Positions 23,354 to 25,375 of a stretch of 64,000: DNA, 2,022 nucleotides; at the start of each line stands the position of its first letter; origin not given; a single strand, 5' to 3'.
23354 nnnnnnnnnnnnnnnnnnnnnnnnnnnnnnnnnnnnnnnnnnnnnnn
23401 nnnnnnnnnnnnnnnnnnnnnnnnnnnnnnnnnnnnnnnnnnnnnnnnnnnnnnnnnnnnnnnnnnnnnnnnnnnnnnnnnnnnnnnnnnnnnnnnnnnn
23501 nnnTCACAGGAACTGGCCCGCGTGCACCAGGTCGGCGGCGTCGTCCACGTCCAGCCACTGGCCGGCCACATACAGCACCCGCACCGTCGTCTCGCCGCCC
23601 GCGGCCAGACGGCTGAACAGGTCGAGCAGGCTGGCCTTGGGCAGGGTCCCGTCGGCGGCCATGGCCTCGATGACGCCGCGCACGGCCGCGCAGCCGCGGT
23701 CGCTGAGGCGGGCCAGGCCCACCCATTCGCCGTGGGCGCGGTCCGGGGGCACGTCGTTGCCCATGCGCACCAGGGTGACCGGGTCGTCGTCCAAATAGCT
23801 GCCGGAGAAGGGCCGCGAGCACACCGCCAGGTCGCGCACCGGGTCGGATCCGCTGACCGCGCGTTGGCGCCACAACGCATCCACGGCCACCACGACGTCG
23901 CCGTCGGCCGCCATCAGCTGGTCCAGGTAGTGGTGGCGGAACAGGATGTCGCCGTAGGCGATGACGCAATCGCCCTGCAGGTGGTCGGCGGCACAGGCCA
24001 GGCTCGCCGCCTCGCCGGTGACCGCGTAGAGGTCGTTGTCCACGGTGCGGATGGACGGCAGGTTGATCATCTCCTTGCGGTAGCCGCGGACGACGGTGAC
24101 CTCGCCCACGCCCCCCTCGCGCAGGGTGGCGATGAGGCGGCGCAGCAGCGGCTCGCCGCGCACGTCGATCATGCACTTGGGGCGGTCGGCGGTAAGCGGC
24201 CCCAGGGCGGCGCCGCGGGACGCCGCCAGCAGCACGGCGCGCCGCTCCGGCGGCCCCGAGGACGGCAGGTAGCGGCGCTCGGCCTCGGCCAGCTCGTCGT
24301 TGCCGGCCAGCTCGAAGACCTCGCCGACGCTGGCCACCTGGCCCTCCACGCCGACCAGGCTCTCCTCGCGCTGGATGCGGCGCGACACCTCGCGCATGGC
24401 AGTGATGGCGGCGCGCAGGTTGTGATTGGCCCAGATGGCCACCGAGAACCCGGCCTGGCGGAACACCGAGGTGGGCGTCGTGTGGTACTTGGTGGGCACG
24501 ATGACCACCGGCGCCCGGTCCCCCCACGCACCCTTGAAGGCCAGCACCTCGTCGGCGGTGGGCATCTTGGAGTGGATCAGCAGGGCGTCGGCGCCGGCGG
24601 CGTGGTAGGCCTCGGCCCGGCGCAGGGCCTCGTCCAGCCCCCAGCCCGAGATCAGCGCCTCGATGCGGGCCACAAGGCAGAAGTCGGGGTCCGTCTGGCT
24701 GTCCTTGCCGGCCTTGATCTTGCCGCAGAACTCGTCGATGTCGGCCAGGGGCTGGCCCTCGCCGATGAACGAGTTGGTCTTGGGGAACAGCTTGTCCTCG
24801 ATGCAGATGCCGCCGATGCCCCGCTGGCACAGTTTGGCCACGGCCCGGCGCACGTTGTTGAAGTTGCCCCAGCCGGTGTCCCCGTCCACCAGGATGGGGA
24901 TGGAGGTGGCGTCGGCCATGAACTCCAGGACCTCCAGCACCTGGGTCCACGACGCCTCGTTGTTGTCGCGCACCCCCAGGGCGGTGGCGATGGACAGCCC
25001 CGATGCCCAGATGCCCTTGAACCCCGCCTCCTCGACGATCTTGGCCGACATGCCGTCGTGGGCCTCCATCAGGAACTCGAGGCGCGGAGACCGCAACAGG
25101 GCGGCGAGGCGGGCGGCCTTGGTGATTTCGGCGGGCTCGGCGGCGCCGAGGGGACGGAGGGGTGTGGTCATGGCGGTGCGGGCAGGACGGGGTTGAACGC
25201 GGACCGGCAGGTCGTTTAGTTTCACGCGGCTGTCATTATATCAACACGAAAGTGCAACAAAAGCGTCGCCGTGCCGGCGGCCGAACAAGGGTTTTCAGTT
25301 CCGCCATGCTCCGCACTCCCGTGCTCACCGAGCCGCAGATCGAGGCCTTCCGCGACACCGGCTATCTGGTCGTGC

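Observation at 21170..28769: Phosphonate head-group biosynthesis/transfer module embedded inside the hopanoid (hpn) supercluster: candidate phosphono-hopanoid or hopanoid-linked phosphonolipid pathway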

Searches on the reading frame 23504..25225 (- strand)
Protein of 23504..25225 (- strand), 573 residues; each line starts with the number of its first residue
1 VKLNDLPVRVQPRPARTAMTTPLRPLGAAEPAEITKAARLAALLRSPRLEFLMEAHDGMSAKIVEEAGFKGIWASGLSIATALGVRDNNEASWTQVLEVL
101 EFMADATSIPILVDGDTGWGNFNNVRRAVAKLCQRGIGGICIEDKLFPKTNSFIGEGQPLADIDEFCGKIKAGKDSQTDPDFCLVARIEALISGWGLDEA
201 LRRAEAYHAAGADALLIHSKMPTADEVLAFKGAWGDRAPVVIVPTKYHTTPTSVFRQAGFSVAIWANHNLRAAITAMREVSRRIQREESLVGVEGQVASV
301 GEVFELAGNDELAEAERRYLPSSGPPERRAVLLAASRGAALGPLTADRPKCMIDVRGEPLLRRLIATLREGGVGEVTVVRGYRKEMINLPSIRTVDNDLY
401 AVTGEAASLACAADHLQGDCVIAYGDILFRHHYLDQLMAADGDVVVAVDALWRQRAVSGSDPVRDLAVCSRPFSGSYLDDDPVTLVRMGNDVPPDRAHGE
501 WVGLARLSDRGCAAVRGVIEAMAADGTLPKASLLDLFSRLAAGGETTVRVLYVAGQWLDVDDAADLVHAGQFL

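Call 6: search_protein_families(library=pfam, proteins=[window:23504-25225:-], max_evalue=0.01)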
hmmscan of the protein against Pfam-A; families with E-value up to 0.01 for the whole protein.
window:23504-25225:- (573 aa): 4 families
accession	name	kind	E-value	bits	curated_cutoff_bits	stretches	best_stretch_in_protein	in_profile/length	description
PF13714.12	PEP_mutase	-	5e-60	203.5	31.5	1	41-284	2-239/240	Phosphoenolpyruvate phosphomutase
PF12804.13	NTP_transf_3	-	4.3e-13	50.2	27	1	330-449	1-123/160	MobA-like NTP transferase domain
PF00483.29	NTP_transferase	-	0.003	17.6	21.2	0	330-388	2-62/245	Nucleotidyl transferase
PF02828.21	L27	-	0.003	17.6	22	1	35-64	19-48/53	L27 domain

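Call 7: search_protein_families(library=ncbifam, proteins=[window:23504-25225:-], max_evalue=0.01)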
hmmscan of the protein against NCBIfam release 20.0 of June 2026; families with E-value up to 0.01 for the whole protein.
window:23504-25225:- (573 aa): 24 families
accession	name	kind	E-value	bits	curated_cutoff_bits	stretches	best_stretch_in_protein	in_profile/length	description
TIGR02320.1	PEP_mutase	equivalog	4.3e-114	380.3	319.55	1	40-310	1-283/284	phosphoenolpyruvate mutase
TIGR02321.1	Pphn_pyruv_hyd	equivalog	4.3e-72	242.7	374.4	1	35-320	2-289/290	phosphonopyruvate hydrolase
TIGR02317.1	prpB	equivalog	2.9e-39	135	354.4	1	38-309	3-272/285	methylisocitrate lyase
NF008455.0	PRK11320.1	equivalog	2e-30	106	353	1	57-288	28-258/295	methylisocitrate lyase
TIGR02319.1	CPEP_Pphonmut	equivalog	1.8e-28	99.6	420.05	1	34-316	2-286/294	carboxyvinyl-carboxyphosphonate phosphorylmutase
TIGR03992.1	Arch_glmU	subfamily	2.2e-17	63.1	292.1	1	329-448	2-128/393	bifunctional sugar-1-phosphate nucleotidylyltransferase/acetyltransferase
NF041313.1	UDPGP_AglF_Halo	equivalog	1.6e-14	54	400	1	329-432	2-111/234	UTP--glucose-1-phosphate uridylyltransferase AglF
NF041173.1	Sug_nt_acttase_Thmprot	equivalog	1.5e-11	43.9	600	1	329-449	2-128/405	bifunctional sugar-1-phosphate nucleotidylyltransferase/acetyltransferase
NF045761.1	NAMPUrTaseMurU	equivalog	5.7e-08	32.9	250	1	329-387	2-60/226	N-acetylmuramate alpha-1-phosphate uridylyltransferase MurU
NF052502.1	man1P_GTase_Rv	exception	4.3e-07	29.1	440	1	330-388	3-61/352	mannose-1-phosphate guanylyltransferase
TIGR01208.1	rmlA_long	equivalog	4.9e-07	28.9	320.25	1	329-388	1-61/353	glucose-1-phosphate thymidylyltransferase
NF041135.1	IPPtranDIPPsyn_Thcocales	equivalog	2e-06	27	580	1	329-445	2-120/419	bifunctional L-myo-inositol-1-phosphate cytidylyltransferase/CDP-L-myo-inositol myo-inositolphosphotransferase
NF045782.1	NicBOxredNboR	equivalog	1.3e-05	24.9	260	1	327-411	8-91/206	nicotine blue oxidoreductase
NF010933.0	PRK14353.1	equivalog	4.9e-05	22.1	505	1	329-439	7-122/453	bifunctional UDP-N-acetylglucosamine diphosphorylase/glucosamine-1-phosphate N-acetyltransferase GlmU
NF045697.1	MurNAcPUrMurU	equivalog_domain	0.00011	21.7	370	1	332-378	2-48/229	N-acetylmuramate alpha-1-phosphate uridylyltransferase MurU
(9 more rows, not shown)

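Call 14: find_homologous_proteins(query=window:23504-25225:-, max_evalue=1e-20)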
Query window:23504-25225:- (573 aa): 8000 proteins with E <= 1e-20 among 8000 candidates; the best 120 are listed.
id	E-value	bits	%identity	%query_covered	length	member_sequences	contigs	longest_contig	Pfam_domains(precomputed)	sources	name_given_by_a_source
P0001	0.0e+0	1242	100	97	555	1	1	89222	PF13714.13,PF12804.14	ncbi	-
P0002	1.5e-275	933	77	96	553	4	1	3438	PF13714.13,PF12804.14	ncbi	-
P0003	5.3e-273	925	74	97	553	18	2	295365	PF13714.13,PF12804.14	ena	-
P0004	6.3e-273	925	74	97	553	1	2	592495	PF13714.13,PF12804.14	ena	-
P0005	8.7e-273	924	74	97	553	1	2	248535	PF13714.13,PF12804.14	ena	-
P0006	2.7e-272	922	74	97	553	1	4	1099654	PF13714.13,PF12804.14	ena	-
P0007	4.2e-272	922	74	97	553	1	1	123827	PF13714.13,PF12804.14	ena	-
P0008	1.1e-271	920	75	95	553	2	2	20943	PF13714.13,PF12804.14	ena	-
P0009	6.1e-268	908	74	96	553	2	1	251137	PF13714.13,PF12804.14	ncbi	-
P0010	7.6e-267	904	73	95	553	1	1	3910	PF13714.13,PF12804.14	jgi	jgi:phosphoenolpyruvate phosphomutase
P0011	1.6e-266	903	72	97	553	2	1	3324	PF13714.13,PF12804.14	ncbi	-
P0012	4.2e-265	899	74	95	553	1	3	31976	PF13714.13,PF12804.14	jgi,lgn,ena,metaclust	metaclust:\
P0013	4.2e-265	899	74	96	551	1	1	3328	PF13714.13,PF12804.14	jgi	jgi:phosphoenolpyruvate phosphomutase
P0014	2.2e-264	896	73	96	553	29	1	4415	PF13714.13,PF12804.14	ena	-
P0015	4.7e-264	895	74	95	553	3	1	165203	PF13714.13,PF12804.14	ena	-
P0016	2.5e-263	893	75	94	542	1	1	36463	PF13714.13,PF12804.14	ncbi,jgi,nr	ncbi:MAG: phosphoenolpyruvate mutase [Alphaproteobacteria bacterium]|jgi:phosphoenolpyruvate phospho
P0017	5.0e-263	892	72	95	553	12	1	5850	PF13714.13,PF12804.14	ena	-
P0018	6.6e-263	891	72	99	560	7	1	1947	PF13714.13,PF12804.14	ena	-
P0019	8.4e-263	891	73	94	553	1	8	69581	PF13714.13,PF12804.14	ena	-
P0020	2.0e-262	890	73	94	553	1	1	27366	PF13714.13,PF12804.14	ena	-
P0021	2.0e-262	890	73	94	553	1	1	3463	PF13714.13,PF12804.14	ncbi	ncbi:MAG: phosphoenolpyruvate mutase [Rhodospirillales bacterium]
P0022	3.5e-262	889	73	97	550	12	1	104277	PF13714.13,PF12804.14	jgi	jgi:phosphoenolpyruvate phosphomutase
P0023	5.1e-262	889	73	94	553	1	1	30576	PF13714.13,PF12804.14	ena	-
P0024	5.2e-262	889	73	94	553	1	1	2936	PF13714.13,PF12804.14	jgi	jgi:phosphoenolpyruvate phosphomutase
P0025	5.9e-262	888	73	94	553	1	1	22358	PF13714.13,PF12804.14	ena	-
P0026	1.2e-261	887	73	94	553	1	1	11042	PF13714.13,PF12804.14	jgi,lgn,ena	-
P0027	2.5e-261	886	73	95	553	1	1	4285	PF13714.13,PF12804.14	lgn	-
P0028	2.9e-261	886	73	94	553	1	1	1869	PF13714.13,PF12804.14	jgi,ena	-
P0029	3.5e-261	886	73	95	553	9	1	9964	PF13714.13,PF12804.14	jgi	-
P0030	3.7e-261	886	71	94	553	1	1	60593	PF13714.13,PF12804.14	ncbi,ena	-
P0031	7.1e-261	885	73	95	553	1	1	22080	PF13714.13,PF12804.14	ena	-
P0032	1.8e-260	883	72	96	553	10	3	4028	PF13714.13,PF12804.14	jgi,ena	jgi:phosphoenolpyruvate phosphomutase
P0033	1.8e-260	883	73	96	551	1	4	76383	PF13714.13,PF12804.14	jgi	jgi:phosphoenolpyruvate phosphomutase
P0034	6.1e-260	882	73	94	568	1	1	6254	PF13714.13,PF12804.14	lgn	-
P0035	7.3e-260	881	71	97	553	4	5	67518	PF13714.13,PF12804.14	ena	-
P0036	9.4e-260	881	72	96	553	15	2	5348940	PF13714.13,PF12804.14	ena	-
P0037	2.2e-259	880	71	94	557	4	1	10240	PF13714.13,PF12804.14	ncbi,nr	ncbi:MAG: phosphoenolpyruvate mutase [Proteobacteria bacterium]|nr:phosphoenolpyruvate mutase [Pseud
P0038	2.3e-259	880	70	97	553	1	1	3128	PF13714.13,PF12804.14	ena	-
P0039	2.4e-259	880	72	92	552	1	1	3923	PF13714.13,PF12804.14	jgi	jgi:phosphoenolpyruvate phosphomutase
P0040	3.2e-259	879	71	97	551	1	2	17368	PF13714.13,PF12804.14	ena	-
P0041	7.8e-259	878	73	95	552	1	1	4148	PF13714.13,PF12804.14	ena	-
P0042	1.1e-258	878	72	94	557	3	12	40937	PF13714.13,PF12804.14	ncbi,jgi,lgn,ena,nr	ncbi:MAG: phosphoenolpyruvate mutase [Rhodospirillaceae bacterium]|nr:phosphoenolpyruvate mutase [Rh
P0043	1.5e-258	877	70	98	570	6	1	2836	PF13714.13,PF12804.14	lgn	-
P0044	2.1e-258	877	72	95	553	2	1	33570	PF13714.13,PF12804.14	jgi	-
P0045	5.0e-258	875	71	96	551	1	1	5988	PF13714.13,PF12804.14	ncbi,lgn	-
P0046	6.0e-258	875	70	97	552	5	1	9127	PF13714.13,PF12804.14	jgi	jgi:phosphoenolpyruvate phosphomutase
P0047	6.0e-258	875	72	94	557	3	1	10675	PF00483.30,PF13714.13,PF12804.14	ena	-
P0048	7.6e-258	875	72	95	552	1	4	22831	PF13714.13,PF12804.14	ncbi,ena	-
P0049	7.9e-258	875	72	94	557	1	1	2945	PF13714.13,PF12804.14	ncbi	-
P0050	1.8e-257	874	74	94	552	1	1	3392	PF13714.13,PF12804.14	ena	-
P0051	3.4e-257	873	71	95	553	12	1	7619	PF13714.13,PF12804.14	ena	-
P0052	6.7e-257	872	72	94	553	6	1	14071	PF13714.13,PF12804.14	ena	-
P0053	8.2e-257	871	71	97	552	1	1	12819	PF13714.13,PF12804.14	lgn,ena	-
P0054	9.3e-257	871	71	97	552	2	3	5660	PF13714.13,PF12804.14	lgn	-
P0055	1.7e-256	870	73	96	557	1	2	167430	PF13714.13,PF12804.14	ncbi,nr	ncbi:MAG: phosphoenolpyruvate mutase [Hyphomicrobiales bacterium]|nr:phosphoenolpyruvate mutase [Hyp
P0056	2.8e-256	870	70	95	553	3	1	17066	PF13714.13,PF12804.14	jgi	-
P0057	4.2e-256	869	71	94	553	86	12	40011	PF13714.13,PF12804.14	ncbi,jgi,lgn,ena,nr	ncbi:MAG TPA: phosphoenolpyruvate mutase [Rhodospirillales bacterium]|jgi:phosphoenolpyruvate phosph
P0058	8.5e-256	868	71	97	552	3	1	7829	PF13714.13,PF12804.14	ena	-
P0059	9.7e-256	868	72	94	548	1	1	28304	PF13714.13,PF12804.14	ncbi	ncbi:MAG: phosphoenolpyruvate mutase [Magnetospirillum sp. WYHS-4]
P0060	2.4e-255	866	71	96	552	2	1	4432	PF13714.13,PF12804.14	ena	-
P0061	2.5e-255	866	73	94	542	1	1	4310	PF13714.13,PF12804.14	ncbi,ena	-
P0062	3.8e-255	866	71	97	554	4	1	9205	PF13714.13,PF12804.14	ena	-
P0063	4.9e-255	865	70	99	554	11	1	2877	PF13714.13,PF12804.14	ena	-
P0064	9.9e-255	864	71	97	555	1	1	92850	PF13714.13,PF12804.14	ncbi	-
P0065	2.9e-254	863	72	95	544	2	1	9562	PF13714.13,PF12804.14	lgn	-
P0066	3.9e-254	862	70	95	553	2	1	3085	PF13714.13,PF12804.14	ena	-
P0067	4.8e-254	862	70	97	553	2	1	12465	PF13714.13,PF12804.14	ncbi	-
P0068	4.9e-254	862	72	93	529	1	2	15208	PF13714.13,PF12804.14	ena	-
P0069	5.1e-254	862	71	95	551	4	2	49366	PF13714.13,PF12804.14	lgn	-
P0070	5.5e-254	862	72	97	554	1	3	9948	PF13714.13,PF12804.14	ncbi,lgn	-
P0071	5.9e-254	862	70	97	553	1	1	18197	PF13714.13,PF12804.14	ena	-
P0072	6.0e-254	862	71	96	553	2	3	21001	PF13714.13,PF12804.14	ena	-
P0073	9.0e-254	861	68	97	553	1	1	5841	PF13714.13,PF12804.14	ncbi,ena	-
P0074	2.6e-253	860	70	97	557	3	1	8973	PF13714.13,PF12804.14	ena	-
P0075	2.9e-253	860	70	97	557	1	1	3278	PF13714.13,PF12804.14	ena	-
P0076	3.9e-253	859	68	97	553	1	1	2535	PF13714.13,PF12804.14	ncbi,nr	ncbi:MAG TPA: phosphoenolpyruvate mutase [Rhodospirillales bacterium]|nr:phosphoenolpyruvate mutase 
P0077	4.3e-253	859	70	94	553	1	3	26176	PF13714.13,PF12804.14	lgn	-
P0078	6.8e-253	858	70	95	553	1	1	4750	PF13714.13,PF12804.14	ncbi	-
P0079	7.1e-253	858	71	94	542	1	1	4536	PF13714.13,PF12804.14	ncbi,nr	ncbi:MAG: phosphoenolpyruvate mutase, partial [Rhodospirillales bacterium]|nr:phosphoenolpyruvate mu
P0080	9.1e-253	858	73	94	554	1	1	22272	PF13714.13,PF12804.14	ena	-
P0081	1.8e-252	857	69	98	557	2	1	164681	PF13714.13,PF12804.14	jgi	-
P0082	2.9e-252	856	68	98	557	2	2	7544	PF13714.13,PF12804.14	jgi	jgi:phosphoenolpyruvate phosphomutase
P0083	3.3e-252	856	71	94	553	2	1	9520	PF13714.13,PF12804.14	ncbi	-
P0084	3.5e-252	856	72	94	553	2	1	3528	PF13714.13,PF12804.14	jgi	-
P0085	3.9e-252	856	71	97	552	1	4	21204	PF13714.13,PF12804.14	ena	-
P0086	4.0e-252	856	73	95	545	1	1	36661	PF13714.13,PF12804.14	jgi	jgi:phosphoenolpyruvate phosphomutase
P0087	4.5e-252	856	70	95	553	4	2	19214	PF13714.13,PF12804.14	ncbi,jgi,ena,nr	ncbi:MAG: phosphoenolpyruvate mutase [Proteobacteria bacterium]|nr:phosphoenolpyruvate mutase [Pseud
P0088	4.5e-252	856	70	95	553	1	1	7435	PF13714.13,PF12804.14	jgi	-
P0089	7.6e-252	855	68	97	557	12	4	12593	PF00483.30,PF13714.13,PF12804.14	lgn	-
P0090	8.3e-252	855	70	95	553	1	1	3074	PF13714.13,PF12804.14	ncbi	-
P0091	1.6e-251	854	71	95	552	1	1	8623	PF13714.13,PF12804.14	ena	-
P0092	5.7e-251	852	70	97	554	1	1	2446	PF13714.13,PF12804.14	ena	-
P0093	6.3e-251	852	73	94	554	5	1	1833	PF13714.13,PF12804.14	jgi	-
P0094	6.9e-251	852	73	92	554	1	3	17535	PF13714.13,PF12804.14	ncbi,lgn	-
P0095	7.2e-251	852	69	97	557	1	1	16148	PF13714.13,PF12804.14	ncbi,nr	ncbi:MAG: phosphoenolpyruvate mutase [Rhodospirillales bacterium]|nr:phosphoenolpyruvate mutase [Rho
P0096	7.9e-251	852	68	97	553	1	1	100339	PF13714.13,PF12804.14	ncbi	-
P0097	9.8e-251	851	70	95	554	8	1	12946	PF13714.13,PF12804.14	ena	-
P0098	2.3e-250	850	70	97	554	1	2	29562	PF13714.13,PF12804.14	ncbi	-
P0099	2.8e-250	850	69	97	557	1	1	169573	PF13714.13,PF12804.14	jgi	-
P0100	2.9e-250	850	69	97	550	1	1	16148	PF13714.13,PF12804.14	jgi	jgi:phosphoenolpyruvate phosphomutase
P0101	4.4e-250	849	71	94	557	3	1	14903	PF13714.13,PF12804.14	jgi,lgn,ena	-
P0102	4.4e-250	849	70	97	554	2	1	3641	PF13714.13,PF12804.14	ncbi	-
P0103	9.1e-250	848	69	98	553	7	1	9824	PF13714.13,PF02828.22,PF12804.14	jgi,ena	-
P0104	1.2e-249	848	73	94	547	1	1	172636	PF13714.13,PF12804.14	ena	-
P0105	1.5e-249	847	68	97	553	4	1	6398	PF13714.13,PF12804.14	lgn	-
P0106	1.7e-249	847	71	97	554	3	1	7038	PF13714.13,PF12804.14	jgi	jgi:phosphoenolpyruvate phosphomutase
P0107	2.1e-249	847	70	93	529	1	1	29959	PF13714.13,PF12804.14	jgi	-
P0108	2.3e-249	847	67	97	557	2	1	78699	PF13714.13,PF12804.14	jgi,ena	-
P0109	2.3e-249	847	69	98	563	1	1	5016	PF13714.13,PF12804.14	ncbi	-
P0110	1.2e-248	844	69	94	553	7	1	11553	PF13714.13,PF12804.14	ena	-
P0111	1.4e-248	844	72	91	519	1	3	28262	PF13714.13,PF12804.14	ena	-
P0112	2.5e-248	843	69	96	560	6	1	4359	PF13714.13,PF12804.14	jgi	jgi:phosphoenolpyruvate phosphomutase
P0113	2.5e-248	843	71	97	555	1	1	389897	PF13714.13,PF12804.14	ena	-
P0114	2.9e-248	843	72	93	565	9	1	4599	PF13714.13,PF12804.14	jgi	-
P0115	4.0e-248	843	72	94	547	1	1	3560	PF13714.13,PF12804.14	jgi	jgi:phosphoenolpyruvate phosphomutase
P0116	4.9e-248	842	70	96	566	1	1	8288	PF13714.13,PF12804.14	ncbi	-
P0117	1.6e-247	841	68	95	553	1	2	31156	PF13714.13,PF12804.14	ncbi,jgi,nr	ncbi:MAG: phosphoenolpyruvate mutase [Rhodospirillales bacterium]|nr:phosphoenolpyruvate mutase [Rho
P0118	1.9e-247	840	69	94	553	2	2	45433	PF13714.13,PF12804.14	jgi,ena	-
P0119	2.2e-247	840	70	94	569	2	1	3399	PF13714.13,PF12804.14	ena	-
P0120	3.4e-247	840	68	96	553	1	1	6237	PF13714.13,PF12804.14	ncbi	ncbi:MAG: phosphoenolpyruvate mutase [Rhodospirillales bacterium]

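Call 16: find_related_loci(query=A1, collection=genome_contigs, flank=10000)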
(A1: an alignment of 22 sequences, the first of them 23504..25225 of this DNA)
Query A1 (573 aa) in genome_contigs; peptide patterns used: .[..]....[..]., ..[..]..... (x = any residue, [..] = any of these).
599 stretches matched a pattern (row limit reached: there are more); 590 encode a relative of the query (tblastn E <= 1e-3); the best 80 are kept; 80 distinct loci.
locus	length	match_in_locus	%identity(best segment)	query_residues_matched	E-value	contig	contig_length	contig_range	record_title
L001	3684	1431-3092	70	8-573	0e+0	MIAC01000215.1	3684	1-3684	MAG: Rhodospirillales bacterium RIFCSPLOWO2_12_FULL_67_15 rifcsplowo2_12_scaffold_53142, whole genome shotgun sequence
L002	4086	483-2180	69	7-573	0e+0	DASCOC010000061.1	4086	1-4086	MAG TPA_asm: Rhodospirillales bacterium isolate Fu_MAG_144 c_000000408026, whole genome shotgun sequence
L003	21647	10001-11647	73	25-573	0e+0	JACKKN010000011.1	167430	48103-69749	MAG: Hyphomicrobiales bacterium isolate HK-STAS-PROT-66 HK-STAS-PROT-66_11, whole genome shotgun sequence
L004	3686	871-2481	72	35-573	0e+0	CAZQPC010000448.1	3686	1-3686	MAG TPA_asm: uncultured Magnetovibrio sp. isolate binchicken_co46_96 genome assembly, contig: NODE_56316_length_3686_cov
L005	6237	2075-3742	67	16-573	0e+0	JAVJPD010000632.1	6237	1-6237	MAG: Rhodospirillales bacterium isolate A1-SPW-39 k141_28218, whole genome shotgun sequence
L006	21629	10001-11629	68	27-573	0e+0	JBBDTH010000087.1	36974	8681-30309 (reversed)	MAG: Rhodospirillales bacterium isolate LejiaC_61_12 Lejia_C_2616_length_36974_cov_7, whole genome shotgun sequence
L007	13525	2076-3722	69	23-573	0e+0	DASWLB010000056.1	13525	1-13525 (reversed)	MAG TPA_asm: Alphaproteobacteria bacterium isolate SMAG_U2937 k141_3349207, whole genome shotgun sequence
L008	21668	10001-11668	69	16-572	0e+0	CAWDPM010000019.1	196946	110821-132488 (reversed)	MAG: uncultured Candidatus Rokubacteria bacterium isolate MFD04850.bin.1.411 genome assembly, contig: contig_29860, whol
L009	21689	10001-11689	67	11-573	0e+0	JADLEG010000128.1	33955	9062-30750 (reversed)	MAG: Alphaproteobacteria bacterium isolate SJ314 c_000000563820, whole genome shotgun sequence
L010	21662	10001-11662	65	18-572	0e+0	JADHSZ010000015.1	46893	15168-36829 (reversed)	MAG: Alphaproteobacteria bacterium isolate BS150m-G7 BS-150m-C579, whole genome shotgun sequence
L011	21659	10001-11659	69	19-572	0e+0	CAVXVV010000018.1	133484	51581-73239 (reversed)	MAG: uncultured Candidatus Rokubacteria bacterium isolate MFD04850.bin.2.156 genome assembly, contig: contig_130034, who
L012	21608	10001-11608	66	36-573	0e+0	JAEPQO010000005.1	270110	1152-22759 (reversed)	MAG: Rhodospirillales bacterium isolate HXMU1429-12 NODE_5_length_270110_cov_20.976810, whole genome shotgun sequence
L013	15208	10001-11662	65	18-572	0e+0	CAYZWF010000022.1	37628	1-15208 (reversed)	MAG TPA_asm: uncultured Rhodospirillaceae bacterium isolate SRP200020_co2_207 genome assembly, contig: NODE_1233_length_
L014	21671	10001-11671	64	15-573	0e+0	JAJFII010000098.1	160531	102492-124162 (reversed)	MAG: Rhodospirillales bacterium isolate OFTM193 OFTM193_97, whole genome shotgun sequence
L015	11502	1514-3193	65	3-573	0e+0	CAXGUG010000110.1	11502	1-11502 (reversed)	MAG TPA_asm: uncultured Rhodospirillaceae bacterium isolate ERR594286_binner23_Refined_27 genome assembly, contig: ERZ11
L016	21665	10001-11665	66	17-573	0e+0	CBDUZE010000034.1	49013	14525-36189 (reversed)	MAG TPA_asm: uncultured Alphaproteobacteria bacterium isolate SRR22302348_concoct_16 genome assembly, contig: ERZ2507359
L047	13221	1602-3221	61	28-572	0e+0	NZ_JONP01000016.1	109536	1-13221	Roseomonas aerilata DSM 19363 BO39DRAFT_scaffold00016.16_C, whole genome shotgun sequence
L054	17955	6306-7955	59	13-572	0e+0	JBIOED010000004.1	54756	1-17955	MAG: Caulobacterales bacterium isolate GcA5-25 k141_1262934_length_54756_cov_27.8821, whole genome shotgun sequence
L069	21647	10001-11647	58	14-572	0e+0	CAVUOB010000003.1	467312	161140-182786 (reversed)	MAG: uncultured Alphaproteobacteria bacterium isolate MFD02579.bin.1.110 genome assembly, contig: contig_11926, whole ge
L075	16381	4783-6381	59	34-572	0e+0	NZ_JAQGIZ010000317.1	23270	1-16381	MAG: Phenylobacterium sp. isolate RYN_472 scaffold_1160832, whole genome shotgun sequence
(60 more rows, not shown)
